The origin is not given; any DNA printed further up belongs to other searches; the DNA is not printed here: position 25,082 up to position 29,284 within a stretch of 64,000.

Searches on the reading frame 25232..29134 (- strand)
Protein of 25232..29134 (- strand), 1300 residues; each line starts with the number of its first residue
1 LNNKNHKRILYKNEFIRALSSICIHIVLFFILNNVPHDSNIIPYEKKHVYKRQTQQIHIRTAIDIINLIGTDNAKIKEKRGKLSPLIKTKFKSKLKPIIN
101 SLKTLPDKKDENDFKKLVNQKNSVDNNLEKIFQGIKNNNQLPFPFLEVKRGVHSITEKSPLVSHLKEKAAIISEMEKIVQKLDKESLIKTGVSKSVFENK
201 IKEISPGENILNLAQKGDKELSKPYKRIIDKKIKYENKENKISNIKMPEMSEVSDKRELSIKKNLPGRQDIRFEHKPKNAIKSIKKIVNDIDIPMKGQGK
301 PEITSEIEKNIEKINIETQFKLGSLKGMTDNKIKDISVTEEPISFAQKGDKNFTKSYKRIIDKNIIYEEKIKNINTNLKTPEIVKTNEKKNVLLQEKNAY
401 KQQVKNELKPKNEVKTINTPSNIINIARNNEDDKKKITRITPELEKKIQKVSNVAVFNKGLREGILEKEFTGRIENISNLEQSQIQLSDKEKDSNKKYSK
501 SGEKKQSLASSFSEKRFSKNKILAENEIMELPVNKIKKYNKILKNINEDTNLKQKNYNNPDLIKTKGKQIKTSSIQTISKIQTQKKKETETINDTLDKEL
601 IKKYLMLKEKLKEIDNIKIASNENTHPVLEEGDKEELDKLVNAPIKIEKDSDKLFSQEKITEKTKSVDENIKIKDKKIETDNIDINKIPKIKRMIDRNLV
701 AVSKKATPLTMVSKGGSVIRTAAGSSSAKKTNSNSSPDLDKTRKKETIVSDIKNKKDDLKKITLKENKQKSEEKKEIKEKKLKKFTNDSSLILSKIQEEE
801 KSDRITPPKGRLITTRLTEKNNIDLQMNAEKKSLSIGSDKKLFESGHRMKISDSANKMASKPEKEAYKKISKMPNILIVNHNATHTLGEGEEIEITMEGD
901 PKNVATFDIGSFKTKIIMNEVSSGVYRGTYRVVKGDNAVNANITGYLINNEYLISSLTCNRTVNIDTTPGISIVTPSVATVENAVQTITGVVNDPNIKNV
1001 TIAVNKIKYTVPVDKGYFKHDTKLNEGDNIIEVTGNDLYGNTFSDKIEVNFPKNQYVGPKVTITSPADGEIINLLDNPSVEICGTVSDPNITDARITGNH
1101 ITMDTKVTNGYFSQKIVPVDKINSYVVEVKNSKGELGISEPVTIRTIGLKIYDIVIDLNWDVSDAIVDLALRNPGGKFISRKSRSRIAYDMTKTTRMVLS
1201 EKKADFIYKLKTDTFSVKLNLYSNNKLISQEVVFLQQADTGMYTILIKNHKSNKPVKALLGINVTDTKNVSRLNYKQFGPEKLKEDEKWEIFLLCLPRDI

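Call 39: search_protein_families(library=pfam, proteins=[window:25232-29134:-], max_evalue=0.001)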
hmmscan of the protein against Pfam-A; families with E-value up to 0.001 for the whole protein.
window:25232-29134:- (1300 aa): 1 family
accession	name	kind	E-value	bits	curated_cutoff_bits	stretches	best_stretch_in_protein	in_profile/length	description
PF09136.16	Glucodextran_B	-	8.7e-15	54.9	27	2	969-1050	1-80/83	Glucodextranase, domain B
